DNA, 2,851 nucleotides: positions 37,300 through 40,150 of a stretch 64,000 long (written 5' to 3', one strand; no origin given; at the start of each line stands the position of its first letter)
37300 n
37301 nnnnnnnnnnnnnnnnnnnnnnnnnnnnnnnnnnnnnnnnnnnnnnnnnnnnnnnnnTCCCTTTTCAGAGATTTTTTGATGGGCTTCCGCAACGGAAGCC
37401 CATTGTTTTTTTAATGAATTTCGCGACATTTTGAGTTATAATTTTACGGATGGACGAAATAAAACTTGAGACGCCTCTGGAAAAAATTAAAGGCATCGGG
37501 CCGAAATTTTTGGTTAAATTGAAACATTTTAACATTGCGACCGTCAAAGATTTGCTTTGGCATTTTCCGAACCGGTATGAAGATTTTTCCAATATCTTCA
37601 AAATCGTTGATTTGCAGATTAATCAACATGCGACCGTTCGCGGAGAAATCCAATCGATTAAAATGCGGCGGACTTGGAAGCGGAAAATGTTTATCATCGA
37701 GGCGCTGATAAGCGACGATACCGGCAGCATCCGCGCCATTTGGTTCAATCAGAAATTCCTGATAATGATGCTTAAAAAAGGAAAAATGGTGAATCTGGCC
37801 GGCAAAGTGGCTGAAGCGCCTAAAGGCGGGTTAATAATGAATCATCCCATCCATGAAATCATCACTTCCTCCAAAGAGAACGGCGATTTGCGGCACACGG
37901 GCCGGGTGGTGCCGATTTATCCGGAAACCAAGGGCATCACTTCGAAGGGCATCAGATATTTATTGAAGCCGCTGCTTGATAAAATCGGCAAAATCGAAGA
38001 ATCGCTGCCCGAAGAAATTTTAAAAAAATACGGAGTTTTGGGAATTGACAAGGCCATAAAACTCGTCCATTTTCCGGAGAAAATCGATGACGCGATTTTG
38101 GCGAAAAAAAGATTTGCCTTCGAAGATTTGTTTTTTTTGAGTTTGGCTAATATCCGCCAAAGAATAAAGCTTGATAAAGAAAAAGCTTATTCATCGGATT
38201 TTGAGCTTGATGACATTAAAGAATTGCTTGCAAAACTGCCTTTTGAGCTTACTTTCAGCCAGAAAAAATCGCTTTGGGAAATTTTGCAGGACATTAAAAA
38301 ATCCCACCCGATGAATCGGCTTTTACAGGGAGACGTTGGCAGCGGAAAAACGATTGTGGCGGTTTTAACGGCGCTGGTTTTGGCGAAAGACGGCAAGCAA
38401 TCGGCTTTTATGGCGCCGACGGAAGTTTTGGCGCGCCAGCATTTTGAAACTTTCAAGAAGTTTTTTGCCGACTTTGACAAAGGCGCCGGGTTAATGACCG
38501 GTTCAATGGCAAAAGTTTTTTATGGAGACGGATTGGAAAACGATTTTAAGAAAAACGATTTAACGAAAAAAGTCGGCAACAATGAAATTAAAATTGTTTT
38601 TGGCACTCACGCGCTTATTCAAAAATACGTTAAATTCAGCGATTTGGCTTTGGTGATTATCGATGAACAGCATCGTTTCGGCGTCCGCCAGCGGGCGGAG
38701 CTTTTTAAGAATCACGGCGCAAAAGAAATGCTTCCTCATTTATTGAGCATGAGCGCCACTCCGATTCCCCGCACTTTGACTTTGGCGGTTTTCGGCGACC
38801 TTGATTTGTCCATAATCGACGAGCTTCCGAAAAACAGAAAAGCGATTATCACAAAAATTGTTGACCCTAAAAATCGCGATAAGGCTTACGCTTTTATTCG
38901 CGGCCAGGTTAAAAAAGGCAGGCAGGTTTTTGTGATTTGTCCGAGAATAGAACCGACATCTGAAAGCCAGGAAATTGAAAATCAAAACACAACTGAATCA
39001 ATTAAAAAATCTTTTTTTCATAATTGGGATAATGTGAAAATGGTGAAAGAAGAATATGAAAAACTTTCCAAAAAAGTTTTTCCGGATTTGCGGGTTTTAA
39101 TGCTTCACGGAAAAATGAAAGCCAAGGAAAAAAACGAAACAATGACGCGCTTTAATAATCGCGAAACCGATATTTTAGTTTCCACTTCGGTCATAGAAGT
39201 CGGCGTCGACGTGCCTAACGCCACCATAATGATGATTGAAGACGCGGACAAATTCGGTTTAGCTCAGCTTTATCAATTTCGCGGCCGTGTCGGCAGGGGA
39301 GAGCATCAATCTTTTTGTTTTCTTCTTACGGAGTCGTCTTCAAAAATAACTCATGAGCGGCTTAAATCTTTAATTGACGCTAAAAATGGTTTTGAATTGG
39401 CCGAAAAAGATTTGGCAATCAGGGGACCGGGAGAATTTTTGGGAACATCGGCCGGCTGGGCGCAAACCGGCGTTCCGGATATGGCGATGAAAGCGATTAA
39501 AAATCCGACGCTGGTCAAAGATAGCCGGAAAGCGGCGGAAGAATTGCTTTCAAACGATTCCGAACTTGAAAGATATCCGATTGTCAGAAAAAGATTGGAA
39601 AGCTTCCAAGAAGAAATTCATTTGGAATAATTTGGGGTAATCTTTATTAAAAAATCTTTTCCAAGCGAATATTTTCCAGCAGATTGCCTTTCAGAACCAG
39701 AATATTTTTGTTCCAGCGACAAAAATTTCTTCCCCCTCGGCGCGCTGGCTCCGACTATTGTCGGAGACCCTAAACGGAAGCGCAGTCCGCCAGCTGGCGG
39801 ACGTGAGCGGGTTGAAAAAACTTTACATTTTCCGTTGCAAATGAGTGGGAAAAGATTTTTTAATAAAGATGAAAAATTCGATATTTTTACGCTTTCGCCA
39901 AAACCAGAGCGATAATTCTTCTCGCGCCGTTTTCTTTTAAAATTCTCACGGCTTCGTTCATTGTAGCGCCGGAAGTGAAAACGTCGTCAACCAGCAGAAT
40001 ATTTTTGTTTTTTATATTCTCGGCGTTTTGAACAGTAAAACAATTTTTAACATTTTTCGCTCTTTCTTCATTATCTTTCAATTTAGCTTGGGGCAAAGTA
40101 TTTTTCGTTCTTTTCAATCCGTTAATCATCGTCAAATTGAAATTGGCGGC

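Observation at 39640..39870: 231-bp element closed by a perfect 23-bp inverted repeat with GC-rich perfect palindromes inside (MITE or novel structured RNA)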

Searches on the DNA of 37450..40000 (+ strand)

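Call 4: search_rna_families(source=window, start=39500, end=40000, threshold=evalue, max_evalue=10, show_alignments=3)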
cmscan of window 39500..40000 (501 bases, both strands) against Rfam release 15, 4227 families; matches with E-value up to 10: 4.
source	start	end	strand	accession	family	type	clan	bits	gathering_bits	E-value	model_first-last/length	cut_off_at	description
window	39580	39655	-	RF00281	SNORD47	Gene; snRNA; snoRNA; CD-box;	-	20.1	50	0.37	1-77/77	no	Small nucleolar RNA SNORD47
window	39595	39664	-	RF01218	snR41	Gene; snRNA; snoRNA; CD-box;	CL00068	17.4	50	4.9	1-111/111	no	Small nucleolar RNA snR41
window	39662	39754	+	RF02150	MESTIT1_3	Gene; lncRNA;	-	11.1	60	9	1-99/99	no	MEST intronic transcript 1, antisense RNA conserved region 3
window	39799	39943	+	RF00636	NRON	Gene;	-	10.5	50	1.1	1-370/370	no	ncRNA Repressor of NFAT (nuclear factor of activated T cells)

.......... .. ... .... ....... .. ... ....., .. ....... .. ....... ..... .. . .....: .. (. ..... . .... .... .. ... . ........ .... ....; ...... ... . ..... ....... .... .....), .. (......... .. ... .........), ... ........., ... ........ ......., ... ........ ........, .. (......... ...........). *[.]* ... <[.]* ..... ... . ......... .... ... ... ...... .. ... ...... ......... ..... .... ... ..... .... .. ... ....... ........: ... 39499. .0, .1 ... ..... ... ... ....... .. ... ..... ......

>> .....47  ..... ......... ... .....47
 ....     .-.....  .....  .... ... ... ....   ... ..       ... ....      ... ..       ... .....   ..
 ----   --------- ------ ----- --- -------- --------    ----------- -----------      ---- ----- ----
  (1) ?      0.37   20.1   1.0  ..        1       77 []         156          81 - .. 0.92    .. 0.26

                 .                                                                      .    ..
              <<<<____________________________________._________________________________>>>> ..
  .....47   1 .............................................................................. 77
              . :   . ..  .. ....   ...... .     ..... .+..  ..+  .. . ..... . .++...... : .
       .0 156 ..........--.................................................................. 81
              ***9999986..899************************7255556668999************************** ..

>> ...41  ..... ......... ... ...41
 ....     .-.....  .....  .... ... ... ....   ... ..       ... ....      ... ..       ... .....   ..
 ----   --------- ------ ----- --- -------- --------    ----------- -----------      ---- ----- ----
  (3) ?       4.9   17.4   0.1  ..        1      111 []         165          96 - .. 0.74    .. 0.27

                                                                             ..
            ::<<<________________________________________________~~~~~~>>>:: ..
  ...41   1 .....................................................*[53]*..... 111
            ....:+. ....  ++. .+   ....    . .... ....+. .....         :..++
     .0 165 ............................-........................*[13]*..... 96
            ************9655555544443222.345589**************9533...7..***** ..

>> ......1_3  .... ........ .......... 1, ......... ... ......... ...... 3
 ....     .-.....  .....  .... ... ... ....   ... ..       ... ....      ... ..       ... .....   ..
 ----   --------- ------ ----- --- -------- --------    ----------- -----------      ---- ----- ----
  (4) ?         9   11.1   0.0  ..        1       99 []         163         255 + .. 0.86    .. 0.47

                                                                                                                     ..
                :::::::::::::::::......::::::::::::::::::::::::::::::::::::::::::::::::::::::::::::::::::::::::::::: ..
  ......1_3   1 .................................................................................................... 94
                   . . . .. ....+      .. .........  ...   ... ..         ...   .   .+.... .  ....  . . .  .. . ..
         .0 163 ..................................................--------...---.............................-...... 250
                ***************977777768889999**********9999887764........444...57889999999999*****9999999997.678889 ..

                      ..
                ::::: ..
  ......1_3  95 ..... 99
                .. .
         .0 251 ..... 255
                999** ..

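Call 20: search_rna_families(source=L002, start=6100, end=6600, threshold=evalue, max_evalue=10, show_alignments=2)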
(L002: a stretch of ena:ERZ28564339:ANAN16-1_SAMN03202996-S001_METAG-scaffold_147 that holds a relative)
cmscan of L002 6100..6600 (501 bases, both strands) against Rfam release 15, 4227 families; matches with E-value up to 10: 6.
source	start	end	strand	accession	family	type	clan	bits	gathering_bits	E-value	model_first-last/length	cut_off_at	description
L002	6131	6206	-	RF00281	SNORD47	Gene; snRNA; snoRNA; CD-box;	-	20.1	50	0.37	1-77/77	no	Small nucleolar RNA SNORD47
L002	6284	6340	-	RF03868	mir-H2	Gene; miRNA;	-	18.9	92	1.8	1-77/77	no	mir-H2 microRNA precursor family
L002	6508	6537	+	RF01604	plasmodium_snoR28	Gene; snRNA; snoRNA; CD-box;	-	17.8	63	6.7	1-78/78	no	small nucleolar RNA snoR28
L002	6146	6215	-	RF01218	snR41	Gene; snRNA; snoRNA; CD-box;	CL00068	17.4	50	4.9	1-111/111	no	Small nucleolar RNA snR41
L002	6213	6305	+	RF02150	MESTIT1_3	Gene; lncRNA;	-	11.1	60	9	1-99/99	no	MEST intronic transcript 1, antisense RNA conserved region 3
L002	6447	6551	+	RF00636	NRON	Gene;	-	10.4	50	1.2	1-370/370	no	ncRNA Repressor of NFAT (nuclear factor of activated T cells)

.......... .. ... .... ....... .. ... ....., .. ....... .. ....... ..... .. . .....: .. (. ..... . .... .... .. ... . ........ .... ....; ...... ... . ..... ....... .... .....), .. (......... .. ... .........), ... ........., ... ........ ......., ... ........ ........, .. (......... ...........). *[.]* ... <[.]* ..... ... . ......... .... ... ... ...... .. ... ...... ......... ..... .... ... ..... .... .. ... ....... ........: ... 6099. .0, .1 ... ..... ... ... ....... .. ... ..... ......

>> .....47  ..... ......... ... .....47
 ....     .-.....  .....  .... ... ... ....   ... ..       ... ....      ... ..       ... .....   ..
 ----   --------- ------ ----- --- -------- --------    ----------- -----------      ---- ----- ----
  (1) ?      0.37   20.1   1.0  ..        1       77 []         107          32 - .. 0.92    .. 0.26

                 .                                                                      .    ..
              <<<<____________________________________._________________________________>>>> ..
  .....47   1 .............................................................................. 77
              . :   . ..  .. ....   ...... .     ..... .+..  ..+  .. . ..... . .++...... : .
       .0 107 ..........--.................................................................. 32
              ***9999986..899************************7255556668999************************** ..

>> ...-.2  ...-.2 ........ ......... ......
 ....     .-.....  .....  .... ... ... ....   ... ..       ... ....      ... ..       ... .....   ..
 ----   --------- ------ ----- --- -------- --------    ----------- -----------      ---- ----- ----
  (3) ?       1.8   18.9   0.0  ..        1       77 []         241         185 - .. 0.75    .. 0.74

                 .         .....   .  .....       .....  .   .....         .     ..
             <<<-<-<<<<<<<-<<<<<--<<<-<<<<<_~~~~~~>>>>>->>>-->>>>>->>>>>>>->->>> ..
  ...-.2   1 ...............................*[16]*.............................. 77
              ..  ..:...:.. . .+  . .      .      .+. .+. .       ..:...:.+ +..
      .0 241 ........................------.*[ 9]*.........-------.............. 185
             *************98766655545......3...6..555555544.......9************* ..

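Call 38: build_rna_model(alignment_id=A1)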
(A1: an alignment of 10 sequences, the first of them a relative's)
Model R1 built from alignment A1 (10 sequences, 199 columns); structure: RNAalifold consensus.
model positions 165; base pairs 53; branch points 1; effective number of sequences 1.54; information 0.59 bits per position. Calibrated on 0.2 Mb of random sequence (short: E-values are rough).
structure used (alignment columns):
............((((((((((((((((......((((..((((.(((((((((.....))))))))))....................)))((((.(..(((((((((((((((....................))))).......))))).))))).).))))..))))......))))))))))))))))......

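Call 39: search_with_rna_model(model_id=R1, sources=[window, L002, L010, L011, L012, L013, L015, L016, L017, L018, L019, L020, L021, L022, L023, L024, L025, L026, L027, L028, L029, L030, L031, L032, L033, L034, L035, L036, L037, L038, L039, L040, L041, L042, L043, L044, L045, L046, L047, L048, L049, L050, L051, L052, L053, L054, L055, L056, L057, L058, L059, L060, L061, L062, L063, L064], max_evalue=0.01, make_alignment=true)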
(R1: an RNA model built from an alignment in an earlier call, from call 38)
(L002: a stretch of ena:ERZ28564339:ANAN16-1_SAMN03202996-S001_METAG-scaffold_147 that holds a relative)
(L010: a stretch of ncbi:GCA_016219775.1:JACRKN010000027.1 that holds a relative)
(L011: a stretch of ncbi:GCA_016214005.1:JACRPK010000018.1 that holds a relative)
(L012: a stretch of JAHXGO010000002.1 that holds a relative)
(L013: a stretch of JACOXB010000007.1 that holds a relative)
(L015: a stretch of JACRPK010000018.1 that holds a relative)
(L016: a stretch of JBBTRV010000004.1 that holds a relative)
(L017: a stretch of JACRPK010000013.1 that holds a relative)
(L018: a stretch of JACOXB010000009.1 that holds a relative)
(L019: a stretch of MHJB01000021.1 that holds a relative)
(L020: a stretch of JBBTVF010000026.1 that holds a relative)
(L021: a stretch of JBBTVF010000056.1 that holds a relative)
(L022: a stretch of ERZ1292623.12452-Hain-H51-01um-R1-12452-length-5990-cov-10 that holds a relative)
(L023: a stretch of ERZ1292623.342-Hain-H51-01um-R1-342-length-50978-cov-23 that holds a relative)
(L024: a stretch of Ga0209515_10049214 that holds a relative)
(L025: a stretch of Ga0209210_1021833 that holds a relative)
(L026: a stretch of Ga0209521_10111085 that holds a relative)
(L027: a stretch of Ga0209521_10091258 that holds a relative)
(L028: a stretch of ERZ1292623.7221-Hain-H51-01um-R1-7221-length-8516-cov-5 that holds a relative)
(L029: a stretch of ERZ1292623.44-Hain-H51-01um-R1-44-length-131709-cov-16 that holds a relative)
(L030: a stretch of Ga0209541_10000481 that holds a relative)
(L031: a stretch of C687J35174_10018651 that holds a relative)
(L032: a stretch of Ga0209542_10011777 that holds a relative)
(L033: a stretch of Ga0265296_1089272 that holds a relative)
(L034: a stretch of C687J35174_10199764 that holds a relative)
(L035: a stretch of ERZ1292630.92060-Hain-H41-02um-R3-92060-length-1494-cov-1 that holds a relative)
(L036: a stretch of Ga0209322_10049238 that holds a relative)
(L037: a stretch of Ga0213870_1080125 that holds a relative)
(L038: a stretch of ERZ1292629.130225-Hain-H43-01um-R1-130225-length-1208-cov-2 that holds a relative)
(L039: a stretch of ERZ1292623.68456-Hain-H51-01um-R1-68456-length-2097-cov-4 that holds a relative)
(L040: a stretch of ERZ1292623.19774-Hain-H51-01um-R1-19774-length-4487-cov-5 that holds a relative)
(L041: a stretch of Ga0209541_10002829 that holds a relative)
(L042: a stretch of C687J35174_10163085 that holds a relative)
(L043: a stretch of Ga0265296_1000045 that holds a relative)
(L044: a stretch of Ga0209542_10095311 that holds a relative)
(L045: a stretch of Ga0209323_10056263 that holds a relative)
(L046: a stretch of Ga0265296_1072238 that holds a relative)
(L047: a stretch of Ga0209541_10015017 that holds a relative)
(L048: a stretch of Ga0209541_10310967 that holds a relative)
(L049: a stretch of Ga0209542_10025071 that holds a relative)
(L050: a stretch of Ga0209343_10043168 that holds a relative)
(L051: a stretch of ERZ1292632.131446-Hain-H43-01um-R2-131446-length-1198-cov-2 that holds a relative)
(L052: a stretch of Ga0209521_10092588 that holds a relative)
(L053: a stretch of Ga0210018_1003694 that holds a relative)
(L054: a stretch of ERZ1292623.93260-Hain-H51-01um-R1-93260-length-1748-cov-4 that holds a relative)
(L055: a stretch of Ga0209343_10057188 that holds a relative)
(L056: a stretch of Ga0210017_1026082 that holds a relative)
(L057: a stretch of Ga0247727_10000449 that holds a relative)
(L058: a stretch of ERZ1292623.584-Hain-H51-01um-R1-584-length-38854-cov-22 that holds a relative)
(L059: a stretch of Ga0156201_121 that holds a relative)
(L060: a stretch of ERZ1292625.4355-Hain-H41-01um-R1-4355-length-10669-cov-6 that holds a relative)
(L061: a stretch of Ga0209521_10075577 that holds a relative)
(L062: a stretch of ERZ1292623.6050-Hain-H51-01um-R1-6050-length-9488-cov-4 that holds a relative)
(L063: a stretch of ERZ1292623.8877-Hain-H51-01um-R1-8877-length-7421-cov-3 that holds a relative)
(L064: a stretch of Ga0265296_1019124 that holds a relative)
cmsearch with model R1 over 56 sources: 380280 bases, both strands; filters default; matches with E-value up to 0.01: 60.
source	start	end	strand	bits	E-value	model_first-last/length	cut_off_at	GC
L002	6210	6375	+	173.3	6.7e-37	1-165/165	no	0.49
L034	575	740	+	173.3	6.7e-37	1-165/165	no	0.49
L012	1722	1884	+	167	1.9e-35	1-165/165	no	0.5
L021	5404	5581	+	165.8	3.6e-35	1-165/165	no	0.51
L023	2691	2868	-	165.8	3.6e-35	1-165/165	no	0.51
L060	4258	4435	-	165.8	3.6e-35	1-165/165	no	0.51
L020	748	910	-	160.5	5.8e-34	1-165/165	no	0.48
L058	8900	9062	+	160.5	5.8e-34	1-165/165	no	0.48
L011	56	218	+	160.3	6.5e-34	1-165/165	no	0.39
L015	7213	7375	+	160.3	6.5e-34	1-165/165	no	0.39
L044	1238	1402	-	158.8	1.5e-33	1-165/165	no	0.58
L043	7135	7300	+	158.6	1.6e-33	1-165/165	no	0.54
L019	6265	6429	-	158.3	1.9e-33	1-165/165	no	0.51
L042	10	174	-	158.3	1.9e-33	1-165/165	no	0.51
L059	4458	4622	-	158.3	1.9e-33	1-165/165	no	0.51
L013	7141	7307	+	156.2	5.8e-33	1-165/165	no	0.6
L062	2390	2557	+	156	6.2e-33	1-165/165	no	0.58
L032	12807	12969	+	153.6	2.3e-32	1-165/165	no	0.6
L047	4351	4513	-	153.6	2.3e-32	1-165/165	no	0.6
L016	1471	1633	-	153.5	2.4e-32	1-165/165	no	0.58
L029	1987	2149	-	153.5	2.4e-32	1-165/165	no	0.58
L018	1911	2076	-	153.1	3e-32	1-165/165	no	0.56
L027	925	1091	+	150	1.5e-31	1-165/165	no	0.57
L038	680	845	-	148.8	2.9e-31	1-165/165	no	0.61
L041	2339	2503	-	148.2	3.8e-31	1-165/165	no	0.6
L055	1478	1642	-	148.2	3.8e-31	1-165/165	no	0.6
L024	2684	2855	-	146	1.2e-30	1-165/165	no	0.58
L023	11766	11930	-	145.8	1.4e-30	1-165/165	no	0.44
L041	8214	8376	-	145.8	1.4e-30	1-165/165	no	0.64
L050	2172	2334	-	145.8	1.4e-30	1-165/165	no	0.64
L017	1644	1826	+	145.5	1.6e-30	1-165/165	no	0.43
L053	5249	5412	+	144.4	2.9e-30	1-165/165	no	0.54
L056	1090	1253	-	144.4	2.9e-30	1-165/165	no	0.54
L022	1632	1798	-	140.7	2e-29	1-165/165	no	0.57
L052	1079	1246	-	139.9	3.2e-29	1-165/165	no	0.57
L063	6694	6860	+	139.6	3.6e-29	1-165/165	no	0.56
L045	2349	2514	-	138.4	7e-29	1-165/165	no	0.55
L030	1812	1968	+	135.2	3.8e-28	1-165/165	no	0.53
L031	870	1026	-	135.2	3.8e-28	1-165/165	no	0.53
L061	729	895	+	134.7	4.9e-28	1-165/165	no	0.57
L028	2371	2536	-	133.8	7.8e-28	1-165/165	no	0.49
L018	5069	5237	+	132.3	1.8e-27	1-165/165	no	0.59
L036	9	174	+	131.7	2.5e-27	1-165/165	no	0.57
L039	1062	1227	+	130.4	4.9e-27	1-165/165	no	0.57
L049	4642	4826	-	128.5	1.3e-26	1-165/165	no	0.63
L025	1946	2111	-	127.3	2.5e-26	1-165/165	no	0.54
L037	89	255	-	127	2.9e-26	1-165/165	no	0.54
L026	601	769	+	122.7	2.8e-25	1-165/165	no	0.58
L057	9650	9803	+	94.3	9.4e-19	1-165/165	no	0.5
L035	55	236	+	82.5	4.9e-16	1-165/165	no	0.51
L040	1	144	-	80.8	1.2e-15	1-144/165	3'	0.49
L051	1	106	+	78.7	3.6e-15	59-165/165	5'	0.58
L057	2490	2671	+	75.7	1.7e-14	1-165/165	no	0.55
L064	3360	3504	-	75.1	2.4e-14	1-165/165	no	0.58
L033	300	477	-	67.1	1.6e-12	1-165/165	no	0.54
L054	1647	1748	-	63.8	9.3e-12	57-165/165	5'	0.61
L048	541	700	-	51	8.1e-09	1-165/165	no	0.47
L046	1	130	+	28.9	0.00097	48-165/165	5'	0.62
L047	8108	8273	-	28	0.0016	1-165/165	no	0.54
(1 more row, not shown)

Alignment A2: 60 matches aligned to the model, 285 columns, each read 5' to 3' on its own strand. Consensus structure (alignment columns), stored with it:
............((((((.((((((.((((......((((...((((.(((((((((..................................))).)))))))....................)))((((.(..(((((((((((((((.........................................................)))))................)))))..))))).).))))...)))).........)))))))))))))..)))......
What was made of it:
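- The covariance model gave 60 matches, 47 of them distinct (calls 38, 39).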

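Call 74: search_with_rna_model(model_id=R1, source=window, filters=off, max_evalue=5, show_alignments=1)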
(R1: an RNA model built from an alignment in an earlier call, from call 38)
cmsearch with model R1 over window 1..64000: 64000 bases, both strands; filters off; matches with E-value up to 5: 21.
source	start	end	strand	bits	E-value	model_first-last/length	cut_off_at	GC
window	39659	39825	+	61.2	6.5e-12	1-165/165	no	0.5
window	24107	24181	+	15.7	0.18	1-165/165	no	0.31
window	9751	9813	+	15.4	0.21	1-165/165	no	0.27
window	9757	9819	-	15.2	0.24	1-165/165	no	0.25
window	29184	29259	+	14.1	0.42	1-165/165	no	0.28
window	39559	39622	-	12.4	1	1-165/165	no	0.34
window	35236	35291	+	11.7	1.5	1-165/165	no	0.36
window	12344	12409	-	11.7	1.5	1-165/165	no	0.36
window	14239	14317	-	10.6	2.6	1-165/165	no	0.63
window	20375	20439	-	10.5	2.7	1-165/165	no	0.37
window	19295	19344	+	10.5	2.9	1-165/165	no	0.3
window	48180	48236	+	10.3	3.1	1-165/165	no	0.4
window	41830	41885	+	10.2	3.3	1-165/165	no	0.3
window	36386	36487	-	9.9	3.9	1-165/165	no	0.42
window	18137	18199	+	9.8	4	1-165/165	no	0.4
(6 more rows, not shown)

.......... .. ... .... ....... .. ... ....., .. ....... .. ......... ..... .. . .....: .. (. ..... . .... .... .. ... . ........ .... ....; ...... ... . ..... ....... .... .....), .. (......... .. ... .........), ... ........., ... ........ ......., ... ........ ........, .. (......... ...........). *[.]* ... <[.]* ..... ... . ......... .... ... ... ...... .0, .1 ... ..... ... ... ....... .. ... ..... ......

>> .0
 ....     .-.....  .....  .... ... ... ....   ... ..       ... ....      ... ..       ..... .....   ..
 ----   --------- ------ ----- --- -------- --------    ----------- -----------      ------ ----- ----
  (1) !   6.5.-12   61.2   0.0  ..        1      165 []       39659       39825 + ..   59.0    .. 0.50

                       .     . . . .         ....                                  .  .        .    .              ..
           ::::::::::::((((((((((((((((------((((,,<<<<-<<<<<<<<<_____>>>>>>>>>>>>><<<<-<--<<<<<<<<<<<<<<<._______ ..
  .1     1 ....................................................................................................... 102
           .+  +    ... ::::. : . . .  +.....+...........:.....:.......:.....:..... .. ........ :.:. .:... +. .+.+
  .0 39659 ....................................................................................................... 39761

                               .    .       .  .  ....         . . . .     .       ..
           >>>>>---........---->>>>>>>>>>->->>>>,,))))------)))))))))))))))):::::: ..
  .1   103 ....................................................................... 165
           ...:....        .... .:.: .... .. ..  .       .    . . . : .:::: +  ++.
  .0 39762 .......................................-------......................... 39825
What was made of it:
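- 39692..39769 (+): Module 1 core, 5' two-thirds. It holds P1a 5' (CAGAAC), the complete P2 hairpin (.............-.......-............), P3a 5' (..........), P3b 5' (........), the P3c hairpin (39749-39766), and the first 3 nt (ACC) of the conserved ACCAAGC bulge. Covariance model R1 matches at 39659-39825 with 61 bits, against 173 bits for the intact copy in L002 (calls 39, 74).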
